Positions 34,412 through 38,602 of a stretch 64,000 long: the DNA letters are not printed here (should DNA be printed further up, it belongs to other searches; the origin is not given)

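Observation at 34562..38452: Second giant T9SS cargo protein (LTD + Ig + multiple ASH/choice-of-anchor-D-like repeats) paired in tandem with the first and bracketed by clean terminators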

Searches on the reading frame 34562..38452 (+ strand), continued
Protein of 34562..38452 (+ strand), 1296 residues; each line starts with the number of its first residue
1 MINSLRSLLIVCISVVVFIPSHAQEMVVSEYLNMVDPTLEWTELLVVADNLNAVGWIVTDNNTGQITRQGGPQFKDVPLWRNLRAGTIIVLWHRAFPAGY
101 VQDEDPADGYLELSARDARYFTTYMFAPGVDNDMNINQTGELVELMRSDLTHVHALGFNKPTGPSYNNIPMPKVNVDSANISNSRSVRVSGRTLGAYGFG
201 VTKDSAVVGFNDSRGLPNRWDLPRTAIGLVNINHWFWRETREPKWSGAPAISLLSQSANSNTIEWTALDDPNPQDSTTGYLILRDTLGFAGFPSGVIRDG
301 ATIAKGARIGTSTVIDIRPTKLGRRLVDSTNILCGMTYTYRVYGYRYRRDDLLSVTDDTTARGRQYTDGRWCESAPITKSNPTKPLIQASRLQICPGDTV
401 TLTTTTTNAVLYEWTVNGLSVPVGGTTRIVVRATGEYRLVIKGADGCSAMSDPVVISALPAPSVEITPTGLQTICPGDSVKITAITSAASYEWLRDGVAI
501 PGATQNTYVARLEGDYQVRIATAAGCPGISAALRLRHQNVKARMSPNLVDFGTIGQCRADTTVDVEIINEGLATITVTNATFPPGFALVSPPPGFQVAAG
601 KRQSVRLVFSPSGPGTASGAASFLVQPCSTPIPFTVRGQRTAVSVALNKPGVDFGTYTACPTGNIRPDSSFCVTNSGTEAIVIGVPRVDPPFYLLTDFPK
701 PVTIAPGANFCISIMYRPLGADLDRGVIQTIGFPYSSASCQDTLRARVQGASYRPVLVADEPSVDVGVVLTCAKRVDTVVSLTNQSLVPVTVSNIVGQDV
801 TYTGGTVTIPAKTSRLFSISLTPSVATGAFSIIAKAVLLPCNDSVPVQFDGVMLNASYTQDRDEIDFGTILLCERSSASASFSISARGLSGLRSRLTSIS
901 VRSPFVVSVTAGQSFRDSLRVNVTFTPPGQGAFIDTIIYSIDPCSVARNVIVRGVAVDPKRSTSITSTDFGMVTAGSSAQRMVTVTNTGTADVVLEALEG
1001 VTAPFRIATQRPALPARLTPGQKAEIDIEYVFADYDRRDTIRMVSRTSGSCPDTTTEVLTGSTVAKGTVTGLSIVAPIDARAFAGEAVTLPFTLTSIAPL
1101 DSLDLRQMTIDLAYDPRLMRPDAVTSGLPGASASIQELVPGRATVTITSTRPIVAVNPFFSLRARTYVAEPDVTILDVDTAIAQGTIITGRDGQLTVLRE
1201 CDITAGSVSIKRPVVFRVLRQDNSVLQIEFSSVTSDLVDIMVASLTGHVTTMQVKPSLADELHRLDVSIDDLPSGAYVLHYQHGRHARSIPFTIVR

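Call 14: find_homologous_proteins(query=window:34562-38449:+)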
Query window:34562-38449:+ (1296 aa): 149 proteins with E <= 0.001 among 8000 candidates; the best 120 are listed.
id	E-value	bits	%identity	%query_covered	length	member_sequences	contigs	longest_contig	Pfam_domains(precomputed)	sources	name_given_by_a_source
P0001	0.0e+0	2696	92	100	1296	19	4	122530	PF15780.12,PF07610.18,PF22544.3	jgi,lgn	jgi:hypothetical protein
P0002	0.0e+0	2416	82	100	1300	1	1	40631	PF15780.12,PF07610.18,PF19081.7,PF22544.3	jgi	-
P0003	0.0e+0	2396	82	100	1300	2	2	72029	PF15780.12,PF07610.18,PF19081.7,PF22544.3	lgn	-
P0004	0.0e+0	2318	78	99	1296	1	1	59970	PF15780.12,PF07610.18,PF22544.3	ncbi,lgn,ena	-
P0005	0.0e+0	2239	75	100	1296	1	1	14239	PF15780.12,PF07610.18,PF19081.7,PF22544.3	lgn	-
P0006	0.0e+0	2238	76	100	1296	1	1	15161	PF15780.12,PF07610.18,PF22544.3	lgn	-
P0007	0.0e+0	2225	75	100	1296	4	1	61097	PF15780.12,PF07610.18,PF19081.7,PF22544.3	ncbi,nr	ncbi:MAG: choice-of-anchor D domain-containing protein [Candidatus Kapabacteria bacterium]|nr:choice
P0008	0.0e+0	1942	65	100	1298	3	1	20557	PF15780.12,PF07610.18,PF22544.3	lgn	-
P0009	0.0e+0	1877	65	98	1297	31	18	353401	PF15780.12,PF07610.18,PF19081.7,PF22544.3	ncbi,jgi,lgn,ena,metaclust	ncbi:MAG: hypothetical protein ACK5H0_03630 [Bacteroidota bacterium]|jgi:hypothetical protein|metacl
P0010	0.0e+0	1836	62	100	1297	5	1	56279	PF15780.12,PF07610.18,PF22544.3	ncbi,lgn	ncbi:MAG: hypothetical protein RIR53_507 [Bacteroidota bacterium]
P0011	0.0e+0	1836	62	100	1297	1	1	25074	PF15780.12,PF07610.18,PF19081.7,PF22544.3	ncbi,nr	ncbi:MAG: hypothetical protein FGM33_07045 [Candidatus Kapabacteria bacterium]|nr:hypothetical prote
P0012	0.0e+0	1447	51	100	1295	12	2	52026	PF15780.12,PF07610.18,PF00963.25,PF19081.7,PF22544.3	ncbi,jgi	jgi:hypothetical protein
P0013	0.0e+0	1447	52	98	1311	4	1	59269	PF15780.12,PF07610.18,PF19081.7,PF22544.3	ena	-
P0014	0.0e+0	1442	51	100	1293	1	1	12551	PF15780.12,PF07610.18,PF19081.7,PF22544.3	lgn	-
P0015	0.0e+0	1427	50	100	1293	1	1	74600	PF15780.12,PF19081.7,PF22544.3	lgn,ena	-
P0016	0.0e+0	1425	50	100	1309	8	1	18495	PF15780.12,PF07610.18,PF19081.7,PF22544.3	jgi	-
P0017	0.0e+0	1414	50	100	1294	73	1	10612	PF22073.3,PF15780.12,PF07610.18,PF19081.7,PF22544.3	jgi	jgi:hypothetical protein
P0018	0.0e+0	1411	50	100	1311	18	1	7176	PF15780.12,PF07610.18,PF22544.3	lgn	-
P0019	0.0e+0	1390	49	100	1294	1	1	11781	PF15780.12,PF07610.18,PF19081.7,PF22544.3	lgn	-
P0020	0.0e+0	1383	49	98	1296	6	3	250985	PF15780.12,PF06832.19,PF22544.3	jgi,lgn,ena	-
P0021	0.0e+0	1377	50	98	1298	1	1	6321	PF15780.12,PF07610.18,PF06832.19,PF19081.7,PF22544.3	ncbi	-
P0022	0.0e+0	1375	49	100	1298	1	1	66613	PF15780.12,PF07610.18,PF06832.19,PF22544.3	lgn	-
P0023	0.0e+0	1369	50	99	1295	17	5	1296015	PF22073.3,PF15780.12,PF06832.19,PF22544.3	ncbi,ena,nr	ncbi:MAG: choice-of-anchor D domain-containing protein [Ignavibacteria bacterium]|nr:choice-of-ancho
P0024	0.0e+0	1348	49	98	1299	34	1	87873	PF18962.8,PF22544.3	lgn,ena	-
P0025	0.0e+0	1343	49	99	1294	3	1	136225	PF22073.3,PF15780.12,PF07610.18,PF06832.19,PF19081.7,PF22544.3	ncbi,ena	-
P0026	0.0e+0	1325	49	99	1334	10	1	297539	PF15780.12,PF07610.18,PF19081.7,PF22544.3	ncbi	-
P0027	0.0e+0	1324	48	98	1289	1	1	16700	PF15780.12,PF06832.19,PF22544.3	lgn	-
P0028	0.0e+0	1324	49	99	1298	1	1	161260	PF15780.12,PF07610.18,PF18962.8,PF12371.15,PF22544.3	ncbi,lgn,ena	-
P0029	0.0e+0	1323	49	100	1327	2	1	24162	PF07610.18,PF19081.7,PF22544.3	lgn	-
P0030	0.0e+0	1323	48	98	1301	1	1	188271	PF15780.12,PF07610.18,PF22544.3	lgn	-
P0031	0.0e+0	1300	48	100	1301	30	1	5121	PF15780.12,PF07610.18,PF06832.19,PF22544.3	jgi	jgi:hypothetical protein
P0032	0.0e+0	1294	47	99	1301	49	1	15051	PF15780.12,PF07610.18,PF19081.7,PF22544.3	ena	-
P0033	0.0e+0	1284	48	99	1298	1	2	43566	PF15780.12,PF19081.7,PF22544.3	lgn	-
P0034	0.0e+0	1260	46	100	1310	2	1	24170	PF15780.12,PF07610.18,PF06832.19,PF22544.3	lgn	-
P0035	0.0e+0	1248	46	100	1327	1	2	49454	PF19081.7,PF22544.3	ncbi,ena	-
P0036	0.0e+0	1242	46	98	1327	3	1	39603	PF15780.12,PF07610.18,PF22544.3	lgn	-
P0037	0.0e+0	1135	53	73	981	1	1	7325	PF15780.12,PF22544.3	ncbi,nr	ncbi:MAG: choice-of-anchor D domain-containing protein, partial [Candidatus Kapabacteria bacterium]|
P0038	0.0e+0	1117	42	99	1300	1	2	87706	PF22544.3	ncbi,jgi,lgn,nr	ncbi:MAG: hypothetical protein HQ472_07640 [Ignavibacteria bacterium]|nr:hypothetical protein [Ignav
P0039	0.0e+0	1108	43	99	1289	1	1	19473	PF15780.12,PF07610.18,PF19081.7,PF22544.3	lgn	-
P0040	0.0e+0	1095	42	99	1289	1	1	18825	PF22067.3,PF19081.7,PF22544.3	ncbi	-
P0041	0.0e+0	1088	42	99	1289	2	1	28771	PF15780.12,PF19081.7,PF22544.3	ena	-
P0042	0.0e+0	1087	42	98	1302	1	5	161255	PF15780.12,PF06832.19,PF22544.3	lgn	-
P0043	0.0e+0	1085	42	99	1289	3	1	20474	PF22073.3,PF15780.12,PF07610.18,PF19081.7,PF22544.3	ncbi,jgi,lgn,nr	ncbi:MAG: choice-of-anchor D domain-containing protein [bacterium]|nr:choice-of-anchor D domain-cont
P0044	0.0e+0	1064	42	99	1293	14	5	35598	PF22073.3,PF15780.12,PF07610.18,PF19081.7,PF22544.3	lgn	-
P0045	0.0e+0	1049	42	98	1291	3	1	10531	PF15780.12,PF22544.3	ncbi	-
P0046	0.0e+0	1027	42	100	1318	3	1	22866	PF13895.13,PF15780.12,PF07610.18,PF13927.13,PF19081.7,PF22544.3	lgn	-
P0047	0.0e+0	1027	41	99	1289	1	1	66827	PF13895.13,PF15780.12,PF06832.19,PF19081.7,PF22544.3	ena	-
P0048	0.0e+0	1022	41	98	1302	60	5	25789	PF15780.12,PF07610.18,PF19081.7,PF22544.3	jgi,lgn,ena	jgi:hypothetical protein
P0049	1.7e-297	1008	40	98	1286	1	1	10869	PF15780.12,PF22067.3,PF12371.15,PF19081.7,PF22544.3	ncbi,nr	ncbi:MAG: hypothetical protein FGM24_08805 [Candidatus Kapabacteria bacterium]|nr:hypothetical prote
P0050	2.9e-296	1004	41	100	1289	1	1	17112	PF22073.3,PF13895.13,PF15780.12,PF22544.3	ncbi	-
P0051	3.0e-296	1004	40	98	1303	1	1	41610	PF22073.3,PF15780.12,PF12371.15,PF19081.7,PF22544.3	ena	-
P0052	8.4e-295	999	41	98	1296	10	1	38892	PF22073.3,PF15780.12,PF07610.18,PF13927.13,PF24798.3,PF22544.3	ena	-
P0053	2.4e-294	998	40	100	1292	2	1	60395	PF15780.12,PF07610.18,PF22544.3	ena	-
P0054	4.0e-291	987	41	99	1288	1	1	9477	PF15780.12,PF22544.3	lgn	-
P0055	3.1e-286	971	41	96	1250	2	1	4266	PF15780.12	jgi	jgi:hypothetical protein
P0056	6.4e-285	967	40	98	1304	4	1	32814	PF22073.3,PF15780.12,PF07610.18,PF24798.3,PF22544.3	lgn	-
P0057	5.1e-284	964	39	100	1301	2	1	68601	PF15780.12,PF06832.19,PF12371.15,PF22544.3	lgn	-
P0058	1.4e-283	962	40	98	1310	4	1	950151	PF22073.3,PF15780.12,PF07610.18,PF22067.3,PF22544.3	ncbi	-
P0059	8.2e-283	960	40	100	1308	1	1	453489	PF15780.12,PF07610.18,PF22067.3,PF22544.3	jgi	-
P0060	3.2e-279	948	39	99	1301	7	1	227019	PF15780.12,PF06832.19,PF22544.3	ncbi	-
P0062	6.8e-272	923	38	99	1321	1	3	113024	PF22073.3,PF15780.12,PF07610.18,PF22544.3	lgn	-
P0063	1.9e-271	922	38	100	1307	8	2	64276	PF15780.12,PF07610.18,PF22067.3,PF22544.3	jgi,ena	-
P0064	6.1e-270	917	39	98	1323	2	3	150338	PF22073.3,PF07610.18,PF22544.3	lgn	-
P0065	1.1e-266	906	38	98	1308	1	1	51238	PF22073.3,PF15780.12,PF07610.18,PF22067.3,PF19081.7,PF22544.3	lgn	-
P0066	1.5e-266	906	39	100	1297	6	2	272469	PF07610.18,PF06832.19,PF19081.7,PF22544.3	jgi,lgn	jgi:hypothetical protein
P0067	5.8e-264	897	39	100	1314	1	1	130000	PF15780.12,PF22544.3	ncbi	-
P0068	2.9e-263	895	39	100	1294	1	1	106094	PF19081.7,PF22544.3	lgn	-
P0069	6.3e-263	894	38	100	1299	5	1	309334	PF15780.12,PF07610.18,PF06832.19,PF22544.3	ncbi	-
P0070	1.0e-257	876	38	99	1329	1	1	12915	PF07610.18,PF22544.3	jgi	jgi:hypothetical protein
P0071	1.3e-250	853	38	98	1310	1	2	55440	PF13895.13,PF15780.12,PF07610.18,PF12371.15,PF19081.7,PF22544.3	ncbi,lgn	-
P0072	5.0e-249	848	38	98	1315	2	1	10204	PF15780.12,PF07610.18,PF22067.3,PF22544.3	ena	-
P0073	1.3e-246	840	37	100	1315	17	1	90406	PF07610.18,PF22544.3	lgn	-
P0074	1.6e-246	839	37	98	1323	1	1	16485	PF22544.3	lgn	-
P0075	4.4e-246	838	37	100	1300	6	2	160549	PF13895.13,PF22067.3,PF19081.7,PF22544.3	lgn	-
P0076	2.5e-245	835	37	100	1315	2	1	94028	PF15780.12,PF07610.18,PF22067.3,PF22544.3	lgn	-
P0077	7.3e-235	801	36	100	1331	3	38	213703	PF15780.12,PF07610.18,PF22544.3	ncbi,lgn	-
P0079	1.5e-218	747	34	98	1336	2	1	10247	PF22073.3,PF15780.12,PF07610.18,PF22067.3,PF22544.3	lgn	-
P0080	2.7e-155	537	31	98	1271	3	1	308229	PF15780.12,PF19081.7,PF22544.3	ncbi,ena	-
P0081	3.2e-155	537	30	98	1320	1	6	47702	PF22073.3,PF15780.12,PF07610.18,PF00963.25,PF22067.3,PF12371.15,PF22544.3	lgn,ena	-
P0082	3.9e-155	537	33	86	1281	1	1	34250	PF15780.12,PF19081.7,PF22544.3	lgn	-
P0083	1.0e-154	535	30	100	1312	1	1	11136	PF22073.3,PF15780.12,PF07610.18,PF00963.25,PF19081.7,PF22544.3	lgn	-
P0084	2.0e-153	531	30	99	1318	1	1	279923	PF22073.3,PF15780.12,PF07610.18,PF00963.25,PF22067.3,PF22544.3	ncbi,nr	ncbi:MAG: choice-of-anchor D domain-containing protein [Ignavibacteria bacterium]|nr:choice-of-ancho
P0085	2.6e-151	524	31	98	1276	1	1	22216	PF15780.12,PF19081.7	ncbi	-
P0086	8.3e-148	512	30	99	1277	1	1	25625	PF15780.12,PF19081.7,PF22544.3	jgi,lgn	jgi:hypothetical protein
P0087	8.0e-146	506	32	87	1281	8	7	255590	PF15780.12,PF19081.7,PF22544.3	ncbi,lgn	-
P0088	1.3e-144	502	32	88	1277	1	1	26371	PF15780.12,PF19081.7,PF22544.3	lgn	-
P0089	5.0e-132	460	28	100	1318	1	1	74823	PF22073.3,PF13895.13,PF15780.12,PF07610.18,PF22067.3,PF24507.2,PF19081.7,PF22544.3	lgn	-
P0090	3.1e-130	454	27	99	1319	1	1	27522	PF22073.3,PF13895.13,PF15780.12,PF07610.18,PF22067.3,PF24507.2,PF06832.19,PF19081.7,PF22544.3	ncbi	-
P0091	4.7e-129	450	28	98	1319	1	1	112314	PF22073.3,PF13895.13,PF15780.12,PF07610.18,PF22067.3,PF24507.2,PF06832.19,PF19081.7,PF22544.3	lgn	-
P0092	8.6e-127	443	28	100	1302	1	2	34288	PF15780.12,PF07610.18,PF22544.3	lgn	-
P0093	5.7e-122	427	28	100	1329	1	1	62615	PF22073.3,PF13895.13,PF15780.12,PF07610.18,PF00963.25,PF22066.3,PF22067.3,PF24507.2,PF19081.7,PF22544.3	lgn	-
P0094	1.1e-120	422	27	99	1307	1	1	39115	PF22073.3,PF15780.12,PF07610.18,PF22067.3,PF24507.2,PF22544.3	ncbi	-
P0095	8.9e-103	363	26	96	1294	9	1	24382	PF22073.3,PF15780.12,PF22066.3,PF22544.3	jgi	jgi:hypothetical protein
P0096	3.8e-102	361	29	75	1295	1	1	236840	PF22073.3,PF15780.12,PF22544.3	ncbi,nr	ncbi:MAG: hypothetical protein N2560_02520 [Ignavibacteria bacterium]|nr:hypothetical protein [Ignav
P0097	9.6e-101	356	25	100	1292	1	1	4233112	PF18962.8,PF22544.3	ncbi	-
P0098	1.7e-100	356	28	79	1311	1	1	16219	PF22073.3,PF22060.3,PF15780.12,PF07610.18,PF24798.3,PF22066.3,PF22067.3,PF22544.3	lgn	-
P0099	2.7e-100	355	26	98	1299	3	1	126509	PF22073.3,PF15780.12,PF18962.8,PF22544.3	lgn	-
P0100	6.7e-100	354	25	98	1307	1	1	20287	PF22073.3,PF15780.12,PF00932.26,PF00963.25,PF18962.8,PF22544.3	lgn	-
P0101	2.2e-99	352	26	97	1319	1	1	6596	PF22073.3,PF21633.4,PF15780.12,PF07610.18,PF00963.25,PF18962.8,PF22544.3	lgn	-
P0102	2.8e-99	352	27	85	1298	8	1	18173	PF15780.12,PF00963.25,PF19081.7,PF22544.3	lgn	-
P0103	3.3e-96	341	28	78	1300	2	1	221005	PF22073.3,PF15780.12,PF07610.18,PF22066.3,PF22067.3,PF22544.3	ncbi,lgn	-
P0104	3.8e-96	341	27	95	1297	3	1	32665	PF22073.3,PF15780.12,PF07610.18,PF22066.3,PF22067.3,PF22544.3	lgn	-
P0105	4.2e-96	341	27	78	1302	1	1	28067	PF22073.3,PF15780.12,PF22066.3,PF22544.3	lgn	-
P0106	3.0e-95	338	27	85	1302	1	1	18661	PF22073.3,PF15780.12,PF24798.3,PF18962.8,PF22544.3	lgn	-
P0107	6.2e-94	334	28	77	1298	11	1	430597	PF22073.3,PF15780.12,PF07610.18,PF24798.3,PF22066.3,PF22544.3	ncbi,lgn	ncbi:MAG: choice-of-anchor D domain-containing protein [Bacteroidota bacterium]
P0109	1.4e-91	326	26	97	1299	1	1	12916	PF22073.3,PF24798.3,PF18962.8,PF06832.19,PF22544.3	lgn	-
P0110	3.3e-90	322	25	99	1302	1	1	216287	PF22073.3,PF22544.3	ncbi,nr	ncbi:MAG: hypothetical protein N2517_02900 [Ignavibacteria bacterium]|nr:hypothetical protein [Ignav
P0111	9.7e-90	320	26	79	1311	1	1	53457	PF22073.3,PF22060.3,PF15780.12,PF24798.3,PF22066.3,PF22067.3,PF22544.3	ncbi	-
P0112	9.9e-88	313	27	86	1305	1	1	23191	PF15780.12,PF22544.3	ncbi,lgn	ncbi:MAG: hypothetical protein ACM3U1_01980 [Chloroflexota bacterium]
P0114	2.8e-85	305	25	88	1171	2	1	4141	PF22073.3,PF15780.12,PF07610.18,PF24507.2,PF22544.3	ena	-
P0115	1.2e-84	303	25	87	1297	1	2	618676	PF22073.3,PF15780.12,PF24507.2,PF22544.3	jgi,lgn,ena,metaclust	metaclust:\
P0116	1.2e-84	303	27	79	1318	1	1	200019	PF22073.3,PF22544.3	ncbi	-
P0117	1.6e-73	266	24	98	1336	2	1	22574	-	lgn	-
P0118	4.6e-67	245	24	100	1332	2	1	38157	PF18962.8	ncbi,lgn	-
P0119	1.3e-66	243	25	98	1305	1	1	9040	PF18962.8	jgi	jgi:hypothetical protein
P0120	1.1e-63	234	23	100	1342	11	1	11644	PF18962.8,PF22067.3,PF22544.3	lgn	-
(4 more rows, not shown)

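Call 19: search_protein_families(library=pfam, alignment_id=A2, max_evalue=0.01)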
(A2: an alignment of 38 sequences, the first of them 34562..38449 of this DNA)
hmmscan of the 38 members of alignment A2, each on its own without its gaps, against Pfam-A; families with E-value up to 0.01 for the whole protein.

A. member 1, window:34562-38449:+ (1296 aa): 5 families
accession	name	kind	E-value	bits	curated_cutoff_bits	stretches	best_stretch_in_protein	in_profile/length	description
PF22544.2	HYDIN_VesB_CFA65-like_Ig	-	1e-11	45.4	25.5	1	966-1031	8-71/100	HYDIN/CFA65/VesB-like, Ig-like domain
PF15780.11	ASH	-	7e-09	36.2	27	0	966-1030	12-74/98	Abnormal spindle-like microcephaly-assoc'd, ASPM-SPD-2-Hydin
PF07610.17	DUF1573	-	3.8e-08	33.7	26.1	0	966-1034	6-70/98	Protein of unknown function (DUF1573)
PF19081.6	Ig_7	-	0.00095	19.9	27.3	0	382-449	1-73/84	Ig-like domain CHU_C associated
PF19408.5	PKD_6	-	0.0031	18.3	25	0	390-449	10-74/82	PKD-like domain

B. families by the number of members that match (of 38 scanned): 36 families (the first 25 are shown)
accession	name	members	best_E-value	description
PF22544.2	HYDIN_VesB_CFA65-like_Ig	35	1.5e-25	HYDIN/CFA65/VesB-like, Ig-like domain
PF15780.11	ASH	33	8.6e-14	Abnormal spindle-like microcephaly-assoc'd, ASPM-SPD-2-Hydin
PF22073.2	Cep192_D4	27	5.5e-16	Cep192 domain 4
PF07610.17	DUF1573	27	1.7e-14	Protein of unknown function (DUF1573)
PF19081.6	Ig_7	20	4.7e-09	Ig-like domain CHU_C associated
PF24507.1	Ig_CFAP65_4th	19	2.3e-09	CFAP65, fourth Ig-like domain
PF22067.2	Cep192_D3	16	4e-10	Cep192 domain 3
PF06832.18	BiPBP_C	16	2.9e-06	Penicillin-Binding Protein C-terminus Family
PF12371.14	TMEM131_like_N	14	1.9e-06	Transmembrane protein 131-like N-terminal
PF18962.6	Por_Secre_tail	13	2.9e-07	Secretion system C-terminal sorting domain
PF13895.12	Ig_2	11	6.5e-09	Immunoglobulin domain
PF24798.1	Ig-CFAP74_4th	11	2.2e-06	CFAP74 forth Ig-like domain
PF00963.24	Cohesin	10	3.5e-09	Cohesin domain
PF22066.2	Cep192_D8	8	2.2e-10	Cep192 domain 8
PF00932.25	LTD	7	1e-05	Lamin Tail Domain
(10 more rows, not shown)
